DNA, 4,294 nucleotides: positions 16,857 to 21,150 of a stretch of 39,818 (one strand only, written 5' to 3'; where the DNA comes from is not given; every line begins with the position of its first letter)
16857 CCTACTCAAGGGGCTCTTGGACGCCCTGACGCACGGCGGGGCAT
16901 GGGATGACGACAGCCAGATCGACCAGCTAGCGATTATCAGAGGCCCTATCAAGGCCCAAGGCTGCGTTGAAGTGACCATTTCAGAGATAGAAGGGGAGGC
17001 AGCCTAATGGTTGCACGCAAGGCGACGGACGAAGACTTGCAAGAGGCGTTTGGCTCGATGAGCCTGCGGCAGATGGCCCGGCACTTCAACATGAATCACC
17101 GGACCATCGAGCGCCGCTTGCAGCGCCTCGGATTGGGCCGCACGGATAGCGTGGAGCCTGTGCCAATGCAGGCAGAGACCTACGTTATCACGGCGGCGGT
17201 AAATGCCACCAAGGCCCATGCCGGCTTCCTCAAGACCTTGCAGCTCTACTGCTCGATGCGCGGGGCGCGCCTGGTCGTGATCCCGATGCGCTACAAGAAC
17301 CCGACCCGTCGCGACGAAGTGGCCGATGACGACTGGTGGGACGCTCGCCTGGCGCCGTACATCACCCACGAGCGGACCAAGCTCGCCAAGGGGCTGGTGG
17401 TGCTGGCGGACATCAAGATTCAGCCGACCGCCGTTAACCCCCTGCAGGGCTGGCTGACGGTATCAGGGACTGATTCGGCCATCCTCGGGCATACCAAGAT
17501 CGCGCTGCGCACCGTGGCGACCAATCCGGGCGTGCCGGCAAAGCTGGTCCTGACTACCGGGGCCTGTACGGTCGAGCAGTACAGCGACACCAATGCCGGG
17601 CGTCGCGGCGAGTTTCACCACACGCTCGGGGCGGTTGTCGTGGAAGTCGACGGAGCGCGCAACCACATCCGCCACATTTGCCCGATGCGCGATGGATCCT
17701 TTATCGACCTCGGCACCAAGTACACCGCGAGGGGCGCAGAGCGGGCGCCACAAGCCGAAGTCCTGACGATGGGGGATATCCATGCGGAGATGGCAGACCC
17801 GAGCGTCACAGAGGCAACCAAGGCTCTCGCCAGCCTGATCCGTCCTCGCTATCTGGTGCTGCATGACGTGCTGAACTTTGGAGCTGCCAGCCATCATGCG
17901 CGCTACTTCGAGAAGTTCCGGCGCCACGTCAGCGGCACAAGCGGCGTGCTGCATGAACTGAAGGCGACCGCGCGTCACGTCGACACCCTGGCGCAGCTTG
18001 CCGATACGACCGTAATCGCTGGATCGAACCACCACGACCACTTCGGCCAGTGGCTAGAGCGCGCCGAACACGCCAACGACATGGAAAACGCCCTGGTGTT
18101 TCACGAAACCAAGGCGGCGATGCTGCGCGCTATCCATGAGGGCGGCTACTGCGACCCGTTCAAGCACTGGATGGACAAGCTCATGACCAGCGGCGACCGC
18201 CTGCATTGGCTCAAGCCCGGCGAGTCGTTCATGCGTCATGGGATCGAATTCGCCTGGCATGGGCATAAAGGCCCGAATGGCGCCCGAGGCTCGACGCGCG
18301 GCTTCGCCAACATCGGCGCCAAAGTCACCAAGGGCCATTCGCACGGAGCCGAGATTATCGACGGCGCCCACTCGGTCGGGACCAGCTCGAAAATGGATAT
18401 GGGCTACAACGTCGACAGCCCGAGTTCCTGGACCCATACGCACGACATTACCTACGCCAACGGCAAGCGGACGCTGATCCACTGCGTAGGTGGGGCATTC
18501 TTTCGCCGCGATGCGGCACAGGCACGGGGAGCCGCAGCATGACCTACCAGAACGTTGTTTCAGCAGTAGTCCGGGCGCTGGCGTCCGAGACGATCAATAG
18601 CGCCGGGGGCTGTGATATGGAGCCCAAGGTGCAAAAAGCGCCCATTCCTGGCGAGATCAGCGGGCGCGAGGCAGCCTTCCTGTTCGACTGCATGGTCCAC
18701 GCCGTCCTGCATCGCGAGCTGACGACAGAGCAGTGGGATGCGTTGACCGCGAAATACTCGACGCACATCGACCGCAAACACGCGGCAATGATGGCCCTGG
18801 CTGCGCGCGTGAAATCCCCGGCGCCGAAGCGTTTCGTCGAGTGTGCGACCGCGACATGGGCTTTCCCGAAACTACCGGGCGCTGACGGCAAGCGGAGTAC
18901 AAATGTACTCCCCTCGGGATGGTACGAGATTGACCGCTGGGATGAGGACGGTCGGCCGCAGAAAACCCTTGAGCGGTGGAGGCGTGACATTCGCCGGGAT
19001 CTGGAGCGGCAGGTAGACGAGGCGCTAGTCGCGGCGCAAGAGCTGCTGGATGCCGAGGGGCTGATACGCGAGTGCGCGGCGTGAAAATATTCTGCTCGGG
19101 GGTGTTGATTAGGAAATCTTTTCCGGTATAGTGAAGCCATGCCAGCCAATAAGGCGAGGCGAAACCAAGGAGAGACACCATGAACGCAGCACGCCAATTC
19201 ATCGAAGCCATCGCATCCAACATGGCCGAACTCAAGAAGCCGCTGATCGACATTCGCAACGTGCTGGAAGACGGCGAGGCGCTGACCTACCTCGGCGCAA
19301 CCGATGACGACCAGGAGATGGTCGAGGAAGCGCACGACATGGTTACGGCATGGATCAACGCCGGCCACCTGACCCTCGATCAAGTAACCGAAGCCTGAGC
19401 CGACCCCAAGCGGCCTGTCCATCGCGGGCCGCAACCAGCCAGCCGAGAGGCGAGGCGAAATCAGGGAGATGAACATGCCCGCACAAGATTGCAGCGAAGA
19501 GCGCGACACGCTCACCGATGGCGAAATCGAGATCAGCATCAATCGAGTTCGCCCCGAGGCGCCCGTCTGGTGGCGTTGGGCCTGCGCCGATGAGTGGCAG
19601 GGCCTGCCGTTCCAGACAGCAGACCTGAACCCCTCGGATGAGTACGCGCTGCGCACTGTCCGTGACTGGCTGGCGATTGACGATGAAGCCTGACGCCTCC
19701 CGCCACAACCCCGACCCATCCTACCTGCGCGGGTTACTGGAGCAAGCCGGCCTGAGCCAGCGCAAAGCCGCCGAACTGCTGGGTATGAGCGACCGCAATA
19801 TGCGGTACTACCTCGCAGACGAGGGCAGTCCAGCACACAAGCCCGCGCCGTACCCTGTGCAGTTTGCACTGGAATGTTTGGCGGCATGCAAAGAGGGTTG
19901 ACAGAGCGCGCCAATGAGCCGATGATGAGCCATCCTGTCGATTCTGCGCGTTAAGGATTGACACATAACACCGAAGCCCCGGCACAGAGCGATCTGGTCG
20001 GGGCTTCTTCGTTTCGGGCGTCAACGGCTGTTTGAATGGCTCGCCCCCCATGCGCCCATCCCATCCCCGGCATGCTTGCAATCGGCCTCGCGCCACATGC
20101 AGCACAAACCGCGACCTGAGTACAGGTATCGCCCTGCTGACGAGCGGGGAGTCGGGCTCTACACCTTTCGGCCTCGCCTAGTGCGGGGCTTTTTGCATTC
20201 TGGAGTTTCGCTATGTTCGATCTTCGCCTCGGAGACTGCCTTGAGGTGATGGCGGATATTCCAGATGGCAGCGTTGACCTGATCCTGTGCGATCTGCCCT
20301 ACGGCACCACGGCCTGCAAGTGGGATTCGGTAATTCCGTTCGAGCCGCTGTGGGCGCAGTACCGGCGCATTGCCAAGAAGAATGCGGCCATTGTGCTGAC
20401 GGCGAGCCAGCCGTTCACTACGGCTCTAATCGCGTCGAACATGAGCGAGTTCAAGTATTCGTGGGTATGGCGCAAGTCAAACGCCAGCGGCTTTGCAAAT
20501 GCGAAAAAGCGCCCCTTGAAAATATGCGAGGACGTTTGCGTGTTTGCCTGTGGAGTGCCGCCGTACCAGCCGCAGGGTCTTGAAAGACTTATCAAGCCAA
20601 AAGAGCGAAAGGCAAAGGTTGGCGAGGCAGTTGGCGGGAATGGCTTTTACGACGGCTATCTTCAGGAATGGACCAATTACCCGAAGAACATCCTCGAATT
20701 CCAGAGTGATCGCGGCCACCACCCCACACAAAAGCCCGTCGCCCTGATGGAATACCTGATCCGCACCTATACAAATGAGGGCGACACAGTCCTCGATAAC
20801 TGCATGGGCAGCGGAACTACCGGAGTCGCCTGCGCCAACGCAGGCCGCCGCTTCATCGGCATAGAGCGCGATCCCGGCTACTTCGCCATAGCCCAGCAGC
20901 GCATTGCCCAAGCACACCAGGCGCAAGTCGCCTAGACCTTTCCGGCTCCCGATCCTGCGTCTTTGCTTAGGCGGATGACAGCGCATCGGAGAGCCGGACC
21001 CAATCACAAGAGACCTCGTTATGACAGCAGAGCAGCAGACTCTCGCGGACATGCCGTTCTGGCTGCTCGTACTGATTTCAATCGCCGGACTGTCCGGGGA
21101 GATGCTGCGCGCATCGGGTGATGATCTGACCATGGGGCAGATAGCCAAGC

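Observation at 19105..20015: Candidate anti-CRISPR operon: strong promoter, two unrecognised 72-aa acidic proteins, Aca1-like HTH, terminator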

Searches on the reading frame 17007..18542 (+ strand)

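Call 4: search_protein_families(library=pfam, proteins=[window:17007-18542:+], max_evalue=1)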
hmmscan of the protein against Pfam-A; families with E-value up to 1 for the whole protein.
window:17007-18542:+ (511 aa): 5 families
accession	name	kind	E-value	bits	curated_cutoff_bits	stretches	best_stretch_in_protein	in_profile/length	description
PF05225.22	HTH_psq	-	0.00091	19.3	20.4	1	16-40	15-39/45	helix-turn-helix, Psq domain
PF13936.12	HTH_38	-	0.0078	16.4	27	1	18-40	21-43/44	Helix-turn-helix domain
PF13404.12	HTH_AsnC-type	-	0.046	14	27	1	11-41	12-41/42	AsnC-type helix-turn-helix domain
PF13542.12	HTH_Tnp_ISL3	-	0.073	13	27.4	1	17-41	26-50/51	Helix-turn-helix domain of transposase family ISL3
PF13518.12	HTH_28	-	0.2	12.2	25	1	16-48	11-43/52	Helix-turn-helix domain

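Call 11: search_protein_families(library=phrogs, proteins=[window:17007-18542:+], max_evalue=0.1)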
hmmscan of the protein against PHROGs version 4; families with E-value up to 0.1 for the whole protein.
window:17007-18542:+ (511 aa): 3 families
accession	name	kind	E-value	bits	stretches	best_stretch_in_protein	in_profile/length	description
phrog_1745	-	other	5.8e-140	468.5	1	50-500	80-541/542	DNA transfer protein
phrog_1206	-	head and packaging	0.0094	16.8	1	16-43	19-46/207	terminase small subunit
phrog_2440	-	transcription regulation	0.058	14.3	0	11-63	37-89/126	transcriptional regulator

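Call 12: search_protein_families(library=ncbifam, proteins=[window:17007-18542:+], max_evalue=0.1)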
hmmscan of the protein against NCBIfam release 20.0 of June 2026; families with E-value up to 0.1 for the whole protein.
window:17007-18542:+ (511 aa): 1 family
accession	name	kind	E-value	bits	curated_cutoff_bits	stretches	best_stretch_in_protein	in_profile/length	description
NF010067.0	PRK13547.1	equivalog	0.003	16.9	374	1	278-344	171-241/272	heme ABC transporter ATP-binding protein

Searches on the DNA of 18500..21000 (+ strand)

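Call 3: search_dna_similar(query=window:18500-21000:+, collection=phages, mode=near, max_rows=25)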
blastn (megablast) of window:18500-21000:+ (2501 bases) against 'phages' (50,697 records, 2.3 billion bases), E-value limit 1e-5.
Records with a match: 1; places in all: 1; records where one place covers at least 80% of the query: 0.
Best place of each record, by identity: 60-80% 1.
By first word of the organism name: Stenotrophomonas 1.
By host as written in the record: Stenotrophomonas maltophilia STM-19 1.
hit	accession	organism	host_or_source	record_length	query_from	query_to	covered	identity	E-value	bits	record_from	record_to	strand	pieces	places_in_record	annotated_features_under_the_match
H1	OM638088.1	Stenotrophomonas phage CUB19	Stenotrophomonas maltophilia STM-19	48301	1732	1919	8%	79.9%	2e-29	137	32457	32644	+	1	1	adenine-specific methyltransferase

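Call 87: search_rna_families(source=window, start=19000, end=20300, threshold=evalue, max_evalue=1)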
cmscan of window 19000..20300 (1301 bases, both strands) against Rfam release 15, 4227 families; matches with E-value up to 1: 0.
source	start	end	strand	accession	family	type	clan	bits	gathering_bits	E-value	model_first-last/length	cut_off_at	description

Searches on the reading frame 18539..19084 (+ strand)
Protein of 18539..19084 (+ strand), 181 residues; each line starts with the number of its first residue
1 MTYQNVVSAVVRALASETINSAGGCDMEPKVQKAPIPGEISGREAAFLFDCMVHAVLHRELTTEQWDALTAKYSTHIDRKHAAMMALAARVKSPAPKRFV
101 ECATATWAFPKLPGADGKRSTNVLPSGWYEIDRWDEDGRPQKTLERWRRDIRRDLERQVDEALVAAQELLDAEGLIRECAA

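Call 4: search_protein_families(library=pfam, proteins=[window:18539-19084:+], max_evalue=1)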
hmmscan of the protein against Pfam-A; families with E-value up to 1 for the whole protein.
window:18539-19084:+ (181 aa): 1 family
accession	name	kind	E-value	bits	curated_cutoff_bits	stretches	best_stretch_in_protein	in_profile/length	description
PF18816.7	Importin_rep_5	-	0.2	12.3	27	0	4-20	28-44/52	Importin repeat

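Call 11: search_protein_families(library=phrogs, proteins=[window:18539-19084:+], max_evalue=0.1)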
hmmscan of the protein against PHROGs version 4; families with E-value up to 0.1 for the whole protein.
window:18539-19084:+ (181 aa): 1 family
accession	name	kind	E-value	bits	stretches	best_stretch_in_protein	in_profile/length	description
phrog_3412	-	unknown function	2.6e-69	233.8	1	1-181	1-188/188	-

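Call 12: search_protein_families(library=ncbifam, proteins=[window:18539-19084:+], max_evalue=0.1)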
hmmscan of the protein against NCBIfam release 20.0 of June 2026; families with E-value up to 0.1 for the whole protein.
window:18539-19084:+ (181 aa): 0 families

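Call 106: search_dna_similar(query=window:18539-19084:+, collection=phages, mode=protein, max_evalue=0.00001, max_rows=12)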
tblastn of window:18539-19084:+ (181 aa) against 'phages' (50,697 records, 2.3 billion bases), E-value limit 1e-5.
Records with a match: 62; places in all: 62; records where one place covers at least 80% of the query: 58.
Best place of each record, by identity: 60-80% 7; <60% 55.
By first word of the organism name: Pseudomonas 61; Bacteriophage 1.
By host as written in the record: Pseudomonas aeruginosa 26; - 7; Pseudomonas aeruginosa PA14 4; Pseudomonas aeruginosa ST773 (NDM-1-producing) 3; Pseudomonas sp. 1-1-1b 2; Pseudomonas syringae pv. actinidiae K7#8 2; Pseudomonas aeruginosa strain 1-13 2; Pseudomonas syringae CC1557 2; and 11 more.
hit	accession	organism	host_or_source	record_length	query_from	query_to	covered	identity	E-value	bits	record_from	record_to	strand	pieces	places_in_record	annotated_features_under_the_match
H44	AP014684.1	Pseudomonas phage PS-1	Pseudomonas sp. 1-1-1b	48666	1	181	100%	69.6%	3e-71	238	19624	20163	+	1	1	hypothetical protein | restriction alleviation protein Lar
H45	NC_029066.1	Pseudomonas phage PS-1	Pseudomonas sp. 1-1-1b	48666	1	181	100%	69.6%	3e-71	238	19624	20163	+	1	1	hypothetical protein | Lar-like restriction alleviation protein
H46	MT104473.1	Pseudomonas phage MR13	-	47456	1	180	99%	63.5%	1e-54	191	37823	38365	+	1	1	putative prepilin peptidase | putative NinB family protein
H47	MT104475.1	Pseudomonas phage MR15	-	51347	1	180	99%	63.5%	1e-54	191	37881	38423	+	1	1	putative prepilin peptidase | putative NinB family protein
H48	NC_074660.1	Pseudomonas phage MR15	-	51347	1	180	99%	63.5%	1e-54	191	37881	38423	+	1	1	putative prepilin peptidase | putative NinB family protein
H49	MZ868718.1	Pseudomonas phage psageK9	Pseudomonas syringae pv. actinidiae K7#8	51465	1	180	99%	63.5%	1e-54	191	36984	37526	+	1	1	hypothetical protein | recombination protein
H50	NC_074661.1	Pseudomonas phage psageK9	Pseudomonas syringae pv. actinidiae K7#8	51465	1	180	99%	63.5%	1e-54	191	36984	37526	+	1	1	hypothetical protein | recombination protein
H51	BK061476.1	Pseudomonas phage vB_PaeS-D14B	Pseudomonas aeruginosa strain 1-13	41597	2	176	97%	46.9%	1e-38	145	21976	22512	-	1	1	Phage protein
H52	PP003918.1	Pseudomonas phage vB_Pae_U6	Pseudomonas aeruginosa ST773 ...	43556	2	176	97%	46.9%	1e-38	145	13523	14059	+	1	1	hypothetical protein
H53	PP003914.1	Pseudomonas phage vB_Pae_U2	Pseudomonas aeruginosa ST773 ...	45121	2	176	97%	46.9%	1e-38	145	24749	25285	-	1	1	hypothetical protein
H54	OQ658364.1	Pseudomonas phage sp.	Pseudomonas aeruginosa PACL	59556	2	176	97%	46.9%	1e-38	145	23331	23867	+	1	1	hypothetical protein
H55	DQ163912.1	Pseudomonas phage F10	-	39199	2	176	97%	46.9%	8e-38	142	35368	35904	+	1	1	record has no annotation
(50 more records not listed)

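Call 107: get_annotated_region(hit=H45, flank=3500)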
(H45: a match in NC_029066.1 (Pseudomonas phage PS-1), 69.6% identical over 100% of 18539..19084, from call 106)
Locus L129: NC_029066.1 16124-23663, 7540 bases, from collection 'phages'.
description: Pseudomonas phage PS-1 DNA, complete sequence.
organism: Pseudomonas phage PS-1 (NCBI taxid 1573458)
taxonomy: Viruses; Duplodnaviria; Heunggongvirae; Uroviricota; Caudoviricetes
host: Pseudomonas sp. 1-1-1b; source: -; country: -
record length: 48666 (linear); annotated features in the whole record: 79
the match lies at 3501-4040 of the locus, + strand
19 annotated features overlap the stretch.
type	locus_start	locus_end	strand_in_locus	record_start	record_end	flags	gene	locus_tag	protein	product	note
CDS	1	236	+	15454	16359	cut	-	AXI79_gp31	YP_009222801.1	DNA primase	PS1_31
CDS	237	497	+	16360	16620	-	-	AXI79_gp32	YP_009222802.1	DksA-like zinc-finger protein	PS1_32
CDS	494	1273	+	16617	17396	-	-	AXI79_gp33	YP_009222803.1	site-specific DNA-methyltransferase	PS1_33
CDS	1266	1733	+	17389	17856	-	-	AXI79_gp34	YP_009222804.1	NinB/ Orf homologous recombination mediator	PS1_34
CDS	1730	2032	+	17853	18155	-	-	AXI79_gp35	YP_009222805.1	hypothetical protein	PS1_35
CDS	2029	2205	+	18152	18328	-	-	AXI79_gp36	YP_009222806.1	hypothetical protein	PS1_36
CDS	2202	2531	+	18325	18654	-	-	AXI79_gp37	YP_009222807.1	hypothetical protein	PS1_37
CDS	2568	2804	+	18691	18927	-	-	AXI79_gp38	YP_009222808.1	hypothetical protein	PS1_38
CDS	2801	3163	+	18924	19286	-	-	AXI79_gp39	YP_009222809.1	RusA family crossover junction endodeoxyribonuclease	PS1_39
CDS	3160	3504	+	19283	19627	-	-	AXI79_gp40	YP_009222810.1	Lar-like restriction alleviation protein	PS1_40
CDS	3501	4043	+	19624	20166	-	-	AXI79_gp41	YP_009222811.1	hypothetical protein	PS1_41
CDS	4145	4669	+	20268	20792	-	-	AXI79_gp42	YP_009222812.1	HNH endonuclease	PS1_42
CDS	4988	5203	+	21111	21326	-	-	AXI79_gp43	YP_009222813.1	hypothetical protein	PS1_43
CDS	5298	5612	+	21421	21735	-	-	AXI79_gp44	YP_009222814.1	hypothetical protein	PS1_44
CDS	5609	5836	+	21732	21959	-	-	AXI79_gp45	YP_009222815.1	holin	PS1_45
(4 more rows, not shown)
